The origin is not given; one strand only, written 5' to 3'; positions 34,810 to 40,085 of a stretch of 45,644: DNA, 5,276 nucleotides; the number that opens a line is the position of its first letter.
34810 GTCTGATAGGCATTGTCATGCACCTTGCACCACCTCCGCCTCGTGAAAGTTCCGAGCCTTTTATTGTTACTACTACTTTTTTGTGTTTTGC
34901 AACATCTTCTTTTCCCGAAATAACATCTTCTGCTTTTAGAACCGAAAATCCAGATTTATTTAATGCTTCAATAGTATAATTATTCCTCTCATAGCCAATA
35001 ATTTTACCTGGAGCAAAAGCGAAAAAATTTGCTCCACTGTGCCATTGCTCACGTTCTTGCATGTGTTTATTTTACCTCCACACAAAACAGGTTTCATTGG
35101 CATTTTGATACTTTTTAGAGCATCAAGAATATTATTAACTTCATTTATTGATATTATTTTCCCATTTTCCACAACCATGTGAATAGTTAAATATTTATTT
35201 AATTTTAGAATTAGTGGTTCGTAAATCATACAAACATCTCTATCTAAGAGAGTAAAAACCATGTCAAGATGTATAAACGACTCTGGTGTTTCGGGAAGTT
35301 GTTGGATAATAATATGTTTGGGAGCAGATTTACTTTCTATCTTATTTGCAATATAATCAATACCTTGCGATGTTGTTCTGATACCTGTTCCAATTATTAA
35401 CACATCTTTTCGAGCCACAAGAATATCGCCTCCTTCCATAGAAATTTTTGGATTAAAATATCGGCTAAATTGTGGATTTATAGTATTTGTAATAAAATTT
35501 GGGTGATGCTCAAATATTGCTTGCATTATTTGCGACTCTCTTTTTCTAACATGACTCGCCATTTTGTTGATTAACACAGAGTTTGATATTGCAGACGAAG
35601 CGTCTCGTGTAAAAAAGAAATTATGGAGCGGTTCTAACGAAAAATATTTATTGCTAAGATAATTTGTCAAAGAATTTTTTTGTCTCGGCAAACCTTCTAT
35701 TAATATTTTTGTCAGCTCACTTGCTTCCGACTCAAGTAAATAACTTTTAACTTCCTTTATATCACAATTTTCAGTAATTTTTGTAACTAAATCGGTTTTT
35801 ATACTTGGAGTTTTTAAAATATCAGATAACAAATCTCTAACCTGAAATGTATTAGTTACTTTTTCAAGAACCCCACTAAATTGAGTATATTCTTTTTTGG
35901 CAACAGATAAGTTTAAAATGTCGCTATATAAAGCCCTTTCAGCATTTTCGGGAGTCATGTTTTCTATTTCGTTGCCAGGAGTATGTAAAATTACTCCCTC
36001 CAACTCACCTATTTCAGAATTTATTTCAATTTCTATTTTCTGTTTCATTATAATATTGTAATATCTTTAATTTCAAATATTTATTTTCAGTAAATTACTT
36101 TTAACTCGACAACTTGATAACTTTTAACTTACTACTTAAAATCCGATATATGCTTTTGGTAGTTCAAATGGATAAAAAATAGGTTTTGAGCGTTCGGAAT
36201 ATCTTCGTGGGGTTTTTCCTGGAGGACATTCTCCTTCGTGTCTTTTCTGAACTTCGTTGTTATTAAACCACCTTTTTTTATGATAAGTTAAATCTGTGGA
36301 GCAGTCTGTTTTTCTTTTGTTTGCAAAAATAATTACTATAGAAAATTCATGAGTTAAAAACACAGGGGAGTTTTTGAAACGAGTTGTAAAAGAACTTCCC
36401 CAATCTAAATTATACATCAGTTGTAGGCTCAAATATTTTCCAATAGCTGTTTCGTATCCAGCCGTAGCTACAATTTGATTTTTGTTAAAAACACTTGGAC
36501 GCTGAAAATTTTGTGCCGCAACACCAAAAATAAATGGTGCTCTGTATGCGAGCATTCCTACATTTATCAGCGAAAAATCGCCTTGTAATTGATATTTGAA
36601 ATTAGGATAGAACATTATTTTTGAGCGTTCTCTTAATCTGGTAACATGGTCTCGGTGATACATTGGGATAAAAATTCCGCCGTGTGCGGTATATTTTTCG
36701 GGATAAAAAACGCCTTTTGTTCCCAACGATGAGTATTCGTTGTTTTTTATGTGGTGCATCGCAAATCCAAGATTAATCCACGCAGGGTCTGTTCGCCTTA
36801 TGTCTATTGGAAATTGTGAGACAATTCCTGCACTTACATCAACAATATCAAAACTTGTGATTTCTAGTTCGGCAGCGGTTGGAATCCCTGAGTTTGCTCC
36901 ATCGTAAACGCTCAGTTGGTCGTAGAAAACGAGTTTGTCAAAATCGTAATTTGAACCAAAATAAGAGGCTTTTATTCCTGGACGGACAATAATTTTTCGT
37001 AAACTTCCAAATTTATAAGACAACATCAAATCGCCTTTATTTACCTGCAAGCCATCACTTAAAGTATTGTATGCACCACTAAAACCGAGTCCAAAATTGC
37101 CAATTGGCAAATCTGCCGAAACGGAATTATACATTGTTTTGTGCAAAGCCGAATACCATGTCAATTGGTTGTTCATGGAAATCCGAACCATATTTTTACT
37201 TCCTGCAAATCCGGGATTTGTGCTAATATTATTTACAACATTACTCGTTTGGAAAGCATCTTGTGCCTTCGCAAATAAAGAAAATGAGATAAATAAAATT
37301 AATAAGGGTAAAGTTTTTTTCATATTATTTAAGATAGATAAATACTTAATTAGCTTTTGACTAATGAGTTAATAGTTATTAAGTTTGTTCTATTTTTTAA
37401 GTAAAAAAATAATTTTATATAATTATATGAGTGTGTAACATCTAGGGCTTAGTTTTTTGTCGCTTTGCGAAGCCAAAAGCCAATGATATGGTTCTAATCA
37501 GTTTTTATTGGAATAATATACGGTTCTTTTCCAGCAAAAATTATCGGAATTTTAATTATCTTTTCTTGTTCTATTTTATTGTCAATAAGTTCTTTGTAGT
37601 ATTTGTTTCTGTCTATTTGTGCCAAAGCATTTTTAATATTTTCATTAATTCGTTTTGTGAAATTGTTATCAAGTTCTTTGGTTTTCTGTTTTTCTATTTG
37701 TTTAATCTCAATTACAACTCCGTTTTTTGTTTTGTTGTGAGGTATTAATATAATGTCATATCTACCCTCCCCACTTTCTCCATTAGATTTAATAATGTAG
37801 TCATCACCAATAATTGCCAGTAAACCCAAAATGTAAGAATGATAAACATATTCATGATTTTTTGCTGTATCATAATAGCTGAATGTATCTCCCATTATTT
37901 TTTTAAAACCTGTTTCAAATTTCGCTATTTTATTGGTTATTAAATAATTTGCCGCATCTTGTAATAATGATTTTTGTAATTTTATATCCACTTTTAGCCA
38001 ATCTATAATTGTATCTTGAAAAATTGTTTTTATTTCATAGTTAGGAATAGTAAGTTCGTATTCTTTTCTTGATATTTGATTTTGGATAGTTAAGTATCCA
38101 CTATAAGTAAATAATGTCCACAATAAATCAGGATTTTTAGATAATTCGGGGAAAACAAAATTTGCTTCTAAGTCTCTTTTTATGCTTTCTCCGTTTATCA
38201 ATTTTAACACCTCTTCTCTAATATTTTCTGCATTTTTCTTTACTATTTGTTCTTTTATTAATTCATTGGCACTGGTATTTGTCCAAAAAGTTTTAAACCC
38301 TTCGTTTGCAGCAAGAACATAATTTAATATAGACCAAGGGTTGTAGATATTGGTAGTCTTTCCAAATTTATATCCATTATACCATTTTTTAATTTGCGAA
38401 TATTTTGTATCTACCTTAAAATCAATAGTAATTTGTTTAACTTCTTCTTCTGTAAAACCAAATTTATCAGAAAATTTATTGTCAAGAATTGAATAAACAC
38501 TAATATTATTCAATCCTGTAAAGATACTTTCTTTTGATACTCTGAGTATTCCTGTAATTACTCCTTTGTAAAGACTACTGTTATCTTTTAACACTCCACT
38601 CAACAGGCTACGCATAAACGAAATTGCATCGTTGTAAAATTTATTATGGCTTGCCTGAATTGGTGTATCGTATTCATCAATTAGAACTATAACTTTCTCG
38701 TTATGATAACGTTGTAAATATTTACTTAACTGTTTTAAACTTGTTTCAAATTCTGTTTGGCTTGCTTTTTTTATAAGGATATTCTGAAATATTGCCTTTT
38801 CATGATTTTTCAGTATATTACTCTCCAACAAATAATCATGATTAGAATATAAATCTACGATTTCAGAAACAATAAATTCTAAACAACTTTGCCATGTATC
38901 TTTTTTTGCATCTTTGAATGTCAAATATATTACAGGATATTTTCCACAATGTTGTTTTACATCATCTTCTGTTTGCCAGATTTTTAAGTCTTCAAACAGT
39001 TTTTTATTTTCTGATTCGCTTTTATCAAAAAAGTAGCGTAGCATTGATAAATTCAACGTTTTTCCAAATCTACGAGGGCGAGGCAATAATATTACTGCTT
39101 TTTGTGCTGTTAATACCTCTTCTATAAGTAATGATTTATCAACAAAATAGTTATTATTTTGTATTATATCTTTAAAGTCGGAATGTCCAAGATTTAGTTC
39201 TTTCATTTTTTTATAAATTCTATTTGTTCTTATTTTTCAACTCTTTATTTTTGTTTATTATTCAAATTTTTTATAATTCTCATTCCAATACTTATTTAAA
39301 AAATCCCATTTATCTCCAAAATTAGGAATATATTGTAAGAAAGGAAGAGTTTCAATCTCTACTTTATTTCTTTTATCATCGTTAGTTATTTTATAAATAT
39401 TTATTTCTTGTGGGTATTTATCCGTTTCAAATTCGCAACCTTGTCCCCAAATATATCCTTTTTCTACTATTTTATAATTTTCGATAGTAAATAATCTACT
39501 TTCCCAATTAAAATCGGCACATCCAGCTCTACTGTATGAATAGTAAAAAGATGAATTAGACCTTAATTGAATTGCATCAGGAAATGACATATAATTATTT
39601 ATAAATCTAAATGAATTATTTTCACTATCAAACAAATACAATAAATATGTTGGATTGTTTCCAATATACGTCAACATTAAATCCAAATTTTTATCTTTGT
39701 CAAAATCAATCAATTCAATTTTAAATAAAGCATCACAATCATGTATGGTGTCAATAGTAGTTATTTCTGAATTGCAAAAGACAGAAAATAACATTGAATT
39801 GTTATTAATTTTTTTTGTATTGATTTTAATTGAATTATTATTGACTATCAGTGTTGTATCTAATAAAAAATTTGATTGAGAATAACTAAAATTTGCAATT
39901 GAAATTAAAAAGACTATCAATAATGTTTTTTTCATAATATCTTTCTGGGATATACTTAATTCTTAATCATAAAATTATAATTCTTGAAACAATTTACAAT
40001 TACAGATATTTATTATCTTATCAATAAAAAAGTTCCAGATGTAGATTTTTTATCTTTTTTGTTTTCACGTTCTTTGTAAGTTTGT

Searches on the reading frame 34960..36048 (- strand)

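Call 27: search_protein_families(library=pfam, proteins=[window:34960-36048:-], max_evalue=0.001)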
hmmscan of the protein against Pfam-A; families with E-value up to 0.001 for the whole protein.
window:34960-36048:- (362 aa): 2 families
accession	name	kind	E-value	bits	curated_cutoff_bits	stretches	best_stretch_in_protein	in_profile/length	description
PF02274.22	ADI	-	7.5e-43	147.4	22.8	1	40-314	4-296/377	Arginine deiminase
PF19420.4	DDAH_eukar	-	1.8e-07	31.1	23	1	145-303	61-221/291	N,N dimethylarginine dimethylhydrolase, eukaryotic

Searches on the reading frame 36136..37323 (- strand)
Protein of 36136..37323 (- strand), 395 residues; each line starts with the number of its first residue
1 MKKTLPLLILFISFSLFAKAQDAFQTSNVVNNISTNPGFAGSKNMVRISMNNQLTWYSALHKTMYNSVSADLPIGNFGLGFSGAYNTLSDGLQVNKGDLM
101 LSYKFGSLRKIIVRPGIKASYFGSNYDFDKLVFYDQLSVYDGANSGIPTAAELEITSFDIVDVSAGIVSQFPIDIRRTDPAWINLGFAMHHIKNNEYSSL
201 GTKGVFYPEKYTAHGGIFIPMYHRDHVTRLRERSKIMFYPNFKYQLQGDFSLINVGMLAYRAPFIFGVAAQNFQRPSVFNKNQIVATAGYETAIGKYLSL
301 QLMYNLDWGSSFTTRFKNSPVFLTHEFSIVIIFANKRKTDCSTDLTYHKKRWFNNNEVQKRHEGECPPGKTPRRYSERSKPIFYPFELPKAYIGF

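Call 70: search_protein_families(library=pfam, proteins=[window:36136-37323:-], max_evalue=0.001)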
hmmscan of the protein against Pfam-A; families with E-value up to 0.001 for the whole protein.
window:36136-37323:- (395 aa): 1 family
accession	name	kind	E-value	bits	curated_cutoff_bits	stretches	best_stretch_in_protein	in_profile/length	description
PF11751.14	PorP_SprF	-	1.3e-15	58.1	22.3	1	19-328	3-270/273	Type IX secretion system membrane protein PorP/SprF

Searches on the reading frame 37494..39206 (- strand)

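Call 70: search_protein_families(library=pfam, proteins=[window:37494-39206:-], max_evalue=0.001)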
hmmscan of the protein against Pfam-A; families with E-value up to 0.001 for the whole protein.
window:37494-39206:- (570 aa): 2 families
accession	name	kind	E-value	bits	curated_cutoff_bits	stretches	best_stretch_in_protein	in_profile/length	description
PF09820.16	AAA-ATPase_like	-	1.3e-44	152.8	26.1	1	6-229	2-201/201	Predicted AAA-ATPase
PF08011.17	PDDEXK_9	-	1.5e-14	54.3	25.5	1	451-562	2-100/105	PD-(D/E)XK nuclease superfamily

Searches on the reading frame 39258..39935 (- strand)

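Call 70: search_protein_families(library=pfam, proteins=[window:39258-39935:-], max_evalue=0.001)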
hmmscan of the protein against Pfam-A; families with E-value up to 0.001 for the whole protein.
window:39258-39935:- (225 aa): 0 families

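Call 95: search_protein_families(library=ncbifam, proteins=[window:39258-39935:-], max_evalue=0.01)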
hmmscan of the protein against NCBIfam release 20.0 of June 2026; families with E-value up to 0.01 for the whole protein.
window:39258-39935:- (225 aa): 1 family
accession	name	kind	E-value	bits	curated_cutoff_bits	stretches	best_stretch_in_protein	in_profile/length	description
NF047539.1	XAC2610_fam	domain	0.0039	17.6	35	1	74-157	2-85/89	XAC2610-related protein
